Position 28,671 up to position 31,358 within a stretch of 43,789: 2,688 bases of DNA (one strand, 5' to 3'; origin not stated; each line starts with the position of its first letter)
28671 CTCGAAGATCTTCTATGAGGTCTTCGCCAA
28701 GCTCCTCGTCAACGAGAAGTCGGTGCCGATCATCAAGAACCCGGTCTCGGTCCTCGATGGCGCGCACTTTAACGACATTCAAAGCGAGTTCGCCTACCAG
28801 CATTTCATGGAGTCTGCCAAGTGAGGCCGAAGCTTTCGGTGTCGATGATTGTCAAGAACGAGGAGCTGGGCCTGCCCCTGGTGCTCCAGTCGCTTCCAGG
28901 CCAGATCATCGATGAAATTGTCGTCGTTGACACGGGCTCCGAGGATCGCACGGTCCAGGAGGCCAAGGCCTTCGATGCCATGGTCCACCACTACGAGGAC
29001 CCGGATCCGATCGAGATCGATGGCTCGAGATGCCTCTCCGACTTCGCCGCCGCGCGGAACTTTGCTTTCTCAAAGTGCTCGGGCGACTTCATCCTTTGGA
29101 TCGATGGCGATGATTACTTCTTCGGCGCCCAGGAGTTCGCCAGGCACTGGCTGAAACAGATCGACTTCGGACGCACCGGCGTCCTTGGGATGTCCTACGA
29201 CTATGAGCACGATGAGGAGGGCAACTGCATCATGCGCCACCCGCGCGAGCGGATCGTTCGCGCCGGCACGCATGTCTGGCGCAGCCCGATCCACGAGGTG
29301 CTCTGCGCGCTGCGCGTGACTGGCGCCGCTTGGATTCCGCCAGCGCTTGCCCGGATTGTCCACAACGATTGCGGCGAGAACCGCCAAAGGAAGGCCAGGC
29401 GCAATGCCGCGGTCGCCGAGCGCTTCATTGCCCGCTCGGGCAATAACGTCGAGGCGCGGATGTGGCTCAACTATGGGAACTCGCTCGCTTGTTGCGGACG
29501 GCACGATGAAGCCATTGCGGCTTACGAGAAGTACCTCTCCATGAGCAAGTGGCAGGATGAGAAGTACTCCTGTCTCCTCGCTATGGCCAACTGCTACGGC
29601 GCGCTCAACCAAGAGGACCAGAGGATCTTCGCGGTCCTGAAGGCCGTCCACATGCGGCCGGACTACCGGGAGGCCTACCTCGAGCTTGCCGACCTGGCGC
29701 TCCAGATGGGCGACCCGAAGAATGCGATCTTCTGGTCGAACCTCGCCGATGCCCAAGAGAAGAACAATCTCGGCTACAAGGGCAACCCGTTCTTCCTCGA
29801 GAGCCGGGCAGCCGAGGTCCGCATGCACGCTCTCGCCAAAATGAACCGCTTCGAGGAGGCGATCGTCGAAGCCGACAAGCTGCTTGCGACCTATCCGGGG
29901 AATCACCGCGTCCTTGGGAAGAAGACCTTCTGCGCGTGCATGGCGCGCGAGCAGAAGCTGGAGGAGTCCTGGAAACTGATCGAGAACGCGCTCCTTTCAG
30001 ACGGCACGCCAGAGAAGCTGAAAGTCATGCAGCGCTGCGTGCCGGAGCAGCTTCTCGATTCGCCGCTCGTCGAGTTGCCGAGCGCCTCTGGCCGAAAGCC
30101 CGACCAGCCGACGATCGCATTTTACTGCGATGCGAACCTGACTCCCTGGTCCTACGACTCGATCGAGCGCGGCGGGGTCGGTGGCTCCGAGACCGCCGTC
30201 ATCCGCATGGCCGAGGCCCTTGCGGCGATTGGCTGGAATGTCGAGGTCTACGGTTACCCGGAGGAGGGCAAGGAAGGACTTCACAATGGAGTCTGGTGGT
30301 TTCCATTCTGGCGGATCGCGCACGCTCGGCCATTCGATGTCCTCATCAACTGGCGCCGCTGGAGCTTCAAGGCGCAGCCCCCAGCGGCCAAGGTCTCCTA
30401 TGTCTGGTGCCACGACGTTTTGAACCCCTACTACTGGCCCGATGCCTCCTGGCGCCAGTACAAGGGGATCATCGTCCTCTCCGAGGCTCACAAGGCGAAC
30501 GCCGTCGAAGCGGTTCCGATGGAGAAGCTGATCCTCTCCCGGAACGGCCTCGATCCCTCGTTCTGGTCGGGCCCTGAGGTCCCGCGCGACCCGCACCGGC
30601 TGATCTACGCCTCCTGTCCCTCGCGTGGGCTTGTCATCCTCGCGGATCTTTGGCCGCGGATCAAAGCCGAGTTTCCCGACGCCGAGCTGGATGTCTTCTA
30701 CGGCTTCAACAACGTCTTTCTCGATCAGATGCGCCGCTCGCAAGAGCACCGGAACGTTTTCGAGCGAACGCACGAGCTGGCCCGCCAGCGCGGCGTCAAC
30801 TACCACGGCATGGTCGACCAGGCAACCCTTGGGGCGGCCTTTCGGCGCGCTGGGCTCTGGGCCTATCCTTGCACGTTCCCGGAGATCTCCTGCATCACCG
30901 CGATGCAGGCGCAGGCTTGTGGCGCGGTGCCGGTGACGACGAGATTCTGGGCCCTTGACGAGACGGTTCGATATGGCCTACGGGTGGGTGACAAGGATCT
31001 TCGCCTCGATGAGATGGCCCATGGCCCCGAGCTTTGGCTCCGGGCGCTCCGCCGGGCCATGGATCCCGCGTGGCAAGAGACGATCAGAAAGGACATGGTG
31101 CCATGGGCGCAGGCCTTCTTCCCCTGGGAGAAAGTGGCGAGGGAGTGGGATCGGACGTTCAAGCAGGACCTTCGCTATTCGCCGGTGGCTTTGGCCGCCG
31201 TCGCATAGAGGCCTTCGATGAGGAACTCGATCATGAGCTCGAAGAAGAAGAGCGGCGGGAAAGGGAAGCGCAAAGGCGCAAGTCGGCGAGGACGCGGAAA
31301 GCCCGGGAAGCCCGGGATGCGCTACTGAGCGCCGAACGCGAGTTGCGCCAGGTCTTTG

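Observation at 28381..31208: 795-aa GT2-TPR-GT4 dual glycosyltransferase and a coupled unknown gene directly behind the capsid-gene attenuator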

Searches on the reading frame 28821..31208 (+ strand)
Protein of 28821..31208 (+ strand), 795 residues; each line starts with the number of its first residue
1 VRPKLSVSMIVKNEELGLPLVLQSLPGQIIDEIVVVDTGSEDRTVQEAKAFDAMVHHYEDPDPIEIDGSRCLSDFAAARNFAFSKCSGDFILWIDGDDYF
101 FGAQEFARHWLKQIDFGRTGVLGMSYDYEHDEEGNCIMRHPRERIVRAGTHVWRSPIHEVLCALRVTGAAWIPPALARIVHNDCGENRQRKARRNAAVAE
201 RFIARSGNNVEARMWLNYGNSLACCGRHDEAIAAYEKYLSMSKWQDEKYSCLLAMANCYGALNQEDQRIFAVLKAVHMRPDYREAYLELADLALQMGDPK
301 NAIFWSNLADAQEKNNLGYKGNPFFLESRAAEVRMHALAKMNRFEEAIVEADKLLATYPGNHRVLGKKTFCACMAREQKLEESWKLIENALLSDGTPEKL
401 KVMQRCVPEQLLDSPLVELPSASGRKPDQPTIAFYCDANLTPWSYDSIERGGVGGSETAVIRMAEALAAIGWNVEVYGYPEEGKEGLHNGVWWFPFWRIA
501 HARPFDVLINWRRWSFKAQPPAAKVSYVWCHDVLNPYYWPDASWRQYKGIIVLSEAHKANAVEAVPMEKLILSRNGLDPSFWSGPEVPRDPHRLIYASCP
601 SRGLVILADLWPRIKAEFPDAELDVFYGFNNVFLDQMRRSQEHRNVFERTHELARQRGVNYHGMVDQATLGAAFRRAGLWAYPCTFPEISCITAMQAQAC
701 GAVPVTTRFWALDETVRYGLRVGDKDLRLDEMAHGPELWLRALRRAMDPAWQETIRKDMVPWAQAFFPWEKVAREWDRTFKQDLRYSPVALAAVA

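Call 5: search_protein_families(library=pfam, proteins=[window:28821-31208:+], max_evalue=0.01)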
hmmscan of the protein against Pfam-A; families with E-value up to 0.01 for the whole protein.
window:28821-31208:+ (795 aa): 14 families
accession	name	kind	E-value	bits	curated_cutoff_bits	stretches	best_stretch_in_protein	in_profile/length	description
PF00535.33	Glycos_transf_2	-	4.8e-15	56.3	23.3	1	6-132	1-121/168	Glycosyl transferase family 2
PF13428.12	TPR_14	-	1.2e-09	38.3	23.5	0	213-245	2-34/44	Tetratricopeptide repeat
PF13181.12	TPR_8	-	7.3e-08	32.4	25.7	1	212-242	1-31/34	Tetratricopeptide repeat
PF07719.23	TPR_2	-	5.9e-07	29.6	27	0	214-240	3-29/34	Tetratricopeptide repeat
PF14559.12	TPR_19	-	1.6e-06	28.8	25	0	274-305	16-47/68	Tetratricopeptide repeat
PF10111.15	Glyco_tranf_2_2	-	5.1e-06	26.6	27.3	1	32-100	31-94/276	Glycosyltransferase like family 2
PF13432.12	TPR_16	-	5.3e-06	27.2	32.7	0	189-239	10-58/65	Tetratricopeptide repeat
PF13414.12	TPR_11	-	0.00022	21.3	26.8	0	219-237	1-19/42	TPR repeat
PF13431.12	TPR_17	-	0.00032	21.2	24.4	0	298-316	9-27/34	Tetratricopeptide repeat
PF00515.34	TPR_1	-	0.00052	20.2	27.8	0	212-239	1-28/34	Tetratricopeptide repeat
PF13692.12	Glyco_trans_1_4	-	0.00076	20.2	27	1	602-719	15-118/142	Glycosyl transferases group 1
PF13439.12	Glyco_transf_4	-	0.0015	19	28.5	0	453-516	1-84/170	Glycosyltransferase Family 4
PF13424.12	TPR_12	-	0.0033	18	30.1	1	212-264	3-60/77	Tetratricopeptide repeat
PF00534.26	Glycos_transf_1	-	0.0045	17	26.4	1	604-717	30-132/172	Glycosyl transferases group 1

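Call 6: search_protein_families(library=phrogs, proteins=[window:28821-31208:+], max_evalue=0.001)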
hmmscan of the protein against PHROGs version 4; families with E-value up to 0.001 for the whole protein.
window:28821-31208:+ (795 aa): 2 families
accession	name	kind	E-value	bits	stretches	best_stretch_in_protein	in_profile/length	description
phrog_13126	-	moron, auxiliary metabolic gene and host takeover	1.3e-36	127.6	1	3-361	1-342/394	beta-1,4-glycosyltransferase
phrog_2170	-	moron, auxiliary metabolic gene and host takeover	1.1e-09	38.8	1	539-718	120-295/374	glycosyltransferase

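Call 8: search_dna_similar(query=window:28821-31208:+, collection=phages, mode=protein, max_rows=30)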
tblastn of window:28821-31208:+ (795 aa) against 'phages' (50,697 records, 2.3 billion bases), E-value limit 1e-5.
Records with a match: 16; places in all: 17; records where one place covers at least 80% of the query: 3.
Best place of each record, by identity: <60% 16.
By first word of the organism name: Caudoviricetes 4; Bacteriophage 3; Listeria 3; Pelagibacter 2; uncultured 1; Stenotrophomonas 1; Marine 1; Ochrobactrum 1.
By host as written in the record: - 9; Listeria monocytogenes 3; Candidatus Pelagibacter sp. HTCC1062 2; Stenotrophomonas maltophilia D1571 1; Ochrobactrum sp. POC9 1.
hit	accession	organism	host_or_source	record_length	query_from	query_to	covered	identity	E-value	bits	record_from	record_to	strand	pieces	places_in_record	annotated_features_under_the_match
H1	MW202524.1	Caudoviricetes sp.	Manatee Spring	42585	3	781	98%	32.8%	1e-111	380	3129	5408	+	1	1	beta4glucosyltransferase | gtA | hypothetical protein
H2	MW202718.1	Caudoviricetes sp.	Manatee Spring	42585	3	781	98%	32.8%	1e-111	380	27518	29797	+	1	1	beta4glucosyltransferase | gtA | hypothetical protein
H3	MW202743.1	Caudoviricetes sp.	Manatee Spring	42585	3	781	98%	32.8%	1e-111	380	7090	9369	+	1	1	beta4glucosyltransferase | gtA | hypothetical protein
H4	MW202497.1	Caudoviricetes sp.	Manatee Spring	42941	2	534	67%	23.7%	8e-25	117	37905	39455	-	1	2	glycosyl transferase family 2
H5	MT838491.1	Bacteriophage sp.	human fecal samples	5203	4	364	45%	24.4%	8e-15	85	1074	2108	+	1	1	record has no annotation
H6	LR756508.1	uncultured phage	metagenomic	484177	431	727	37%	28.2%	4e-22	108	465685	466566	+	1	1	record has no annotation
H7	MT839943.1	Bacteriophage sp.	human fecal samples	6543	5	256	32%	28.1%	4e-11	73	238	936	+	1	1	record has no annotation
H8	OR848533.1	Listeria phage LM 4-14-1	Listeria monocytogenes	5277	1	235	30%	29.0%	7e-9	66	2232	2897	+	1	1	record has no annotation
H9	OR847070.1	Listeria phage LM 4-11-1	Listeria monocytogenes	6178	1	235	30%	29.0%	7e-9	66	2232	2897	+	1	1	record has no annotation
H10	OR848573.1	Listeria phage LM 4-14-1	Listeria monocytogenes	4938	1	235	30%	27.7%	3e-9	67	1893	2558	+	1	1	record has no annotation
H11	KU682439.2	Stenotrophomonas phage vB_SmaS-DLP_6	Stenotrophomonas maltophilia D1571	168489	542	781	30%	26.8%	5e-10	69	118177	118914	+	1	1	glycosyl transferase protein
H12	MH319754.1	Marine virus AG-345-L05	single cell amplified by WGA-X; seawater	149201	451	719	34%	23.7%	2e-9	68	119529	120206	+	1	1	record has no annotation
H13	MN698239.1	Pelagibacter phage HTVC023P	Candidatus Pelagibacter sp. HTCC1062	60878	565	776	27%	26.4%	4e-7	60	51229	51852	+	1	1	glycosyl transferases group 1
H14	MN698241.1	Pelagibacter phage HTVC027P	Candidatus Pelagibacter sp. HTCC1062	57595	565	778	27%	25.5%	2e-10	71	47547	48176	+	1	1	glycosyltransferase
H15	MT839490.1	Bacteriophage sp.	human fecal samples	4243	5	126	15%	33.6%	5e-7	60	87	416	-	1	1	record has no annotation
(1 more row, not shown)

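Call 10: get_annotated_region(hit=H2, flank=9000)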
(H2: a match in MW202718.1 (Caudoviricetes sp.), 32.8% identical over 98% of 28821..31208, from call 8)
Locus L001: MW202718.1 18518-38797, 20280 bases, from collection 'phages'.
description: Podoviridae sp. isolate ctxSa4, complete genome.
organism: Caudoviricetes sp. (NCBI taxid 2832643)
taxonomy: Viruses; Duplodnaviria; Heunggongvirae; Uroviricota; Caudoviricetes
host: -; source: Manatee Spring; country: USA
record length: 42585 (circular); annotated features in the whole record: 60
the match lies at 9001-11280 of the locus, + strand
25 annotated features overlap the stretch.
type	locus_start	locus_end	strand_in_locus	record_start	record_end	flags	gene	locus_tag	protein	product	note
CDS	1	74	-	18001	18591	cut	-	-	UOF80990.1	homing endonuclease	-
CDS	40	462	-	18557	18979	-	-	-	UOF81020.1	hypothetical protein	-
CDS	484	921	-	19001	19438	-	-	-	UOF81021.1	restriction alleviation protein lar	-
CDS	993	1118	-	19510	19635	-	-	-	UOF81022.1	hypothetical protein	-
CDS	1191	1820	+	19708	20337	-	-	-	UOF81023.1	terminase small subuniT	-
CDS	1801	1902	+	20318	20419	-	-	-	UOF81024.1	hypothetical protein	-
CDS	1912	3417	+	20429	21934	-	-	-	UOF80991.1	large terminase protein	-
CDS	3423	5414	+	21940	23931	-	-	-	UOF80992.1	portal protein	-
CDS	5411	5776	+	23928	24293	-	-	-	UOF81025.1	hypothetical protein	-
CDS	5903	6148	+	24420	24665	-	-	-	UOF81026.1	hypothetical protein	-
CDS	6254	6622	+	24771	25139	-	-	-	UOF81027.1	hypothetical protein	-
CDS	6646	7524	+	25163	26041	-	-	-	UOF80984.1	procyclic acidic repetitive protein (parP)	-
CDS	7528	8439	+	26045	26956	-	-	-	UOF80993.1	major capsid protein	-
CDS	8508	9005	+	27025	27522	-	-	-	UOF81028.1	hypothetical protein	-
CDS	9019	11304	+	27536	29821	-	-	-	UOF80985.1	beta4glucosyltransferase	-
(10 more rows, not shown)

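Call 11: get_annotated_region(hit=H4, flank=8000)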
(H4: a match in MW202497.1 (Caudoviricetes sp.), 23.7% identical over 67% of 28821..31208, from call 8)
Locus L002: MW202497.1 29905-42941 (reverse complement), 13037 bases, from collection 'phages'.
description: Siphoviridae sp. isolate ctf1B273, complete genome.
organism: Caudoviricetes sp. (NCBI taxid 2832643)
taxonomy: Viruses; Duplodnaviria; Heunggongvirae; Uroviricota; Caudoviricetes
host: -; source: Manatee Spring; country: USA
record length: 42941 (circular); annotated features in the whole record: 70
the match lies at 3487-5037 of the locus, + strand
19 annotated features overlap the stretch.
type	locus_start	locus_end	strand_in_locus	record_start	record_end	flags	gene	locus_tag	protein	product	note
CDS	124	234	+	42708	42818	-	-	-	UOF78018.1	hypothetical protein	-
CDS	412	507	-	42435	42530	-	-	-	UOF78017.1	hypothetical protein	-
CDS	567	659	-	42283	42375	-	-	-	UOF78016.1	cD99 antigen-like protein 2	-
CDS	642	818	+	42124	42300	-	-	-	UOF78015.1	hypothetical protein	-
CDS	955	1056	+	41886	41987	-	-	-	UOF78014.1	hypothetical protein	-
CDS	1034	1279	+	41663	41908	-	-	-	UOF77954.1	nrdH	-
CDS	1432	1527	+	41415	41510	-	-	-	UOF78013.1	hypothetical protein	-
CDS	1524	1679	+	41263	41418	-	-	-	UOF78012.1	hypothetical protein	-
CDS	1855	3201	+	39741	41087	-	-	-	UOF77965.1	large subunit terminase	-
CDS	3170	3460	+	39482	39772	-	-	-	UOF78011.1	hypothetical protein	-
CDS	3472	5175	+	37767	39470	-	-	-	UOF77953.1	glycosyl transferase family 2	-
CDS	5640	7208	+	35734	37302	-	-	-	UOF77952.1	groeL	-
CDS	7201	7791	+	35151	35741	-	-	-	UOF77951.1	glycosyltransferase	-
CDS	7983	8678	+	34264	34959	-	-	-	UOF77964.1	capping protein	-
CDS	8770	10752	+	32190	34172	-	-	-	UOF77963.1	portal protein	-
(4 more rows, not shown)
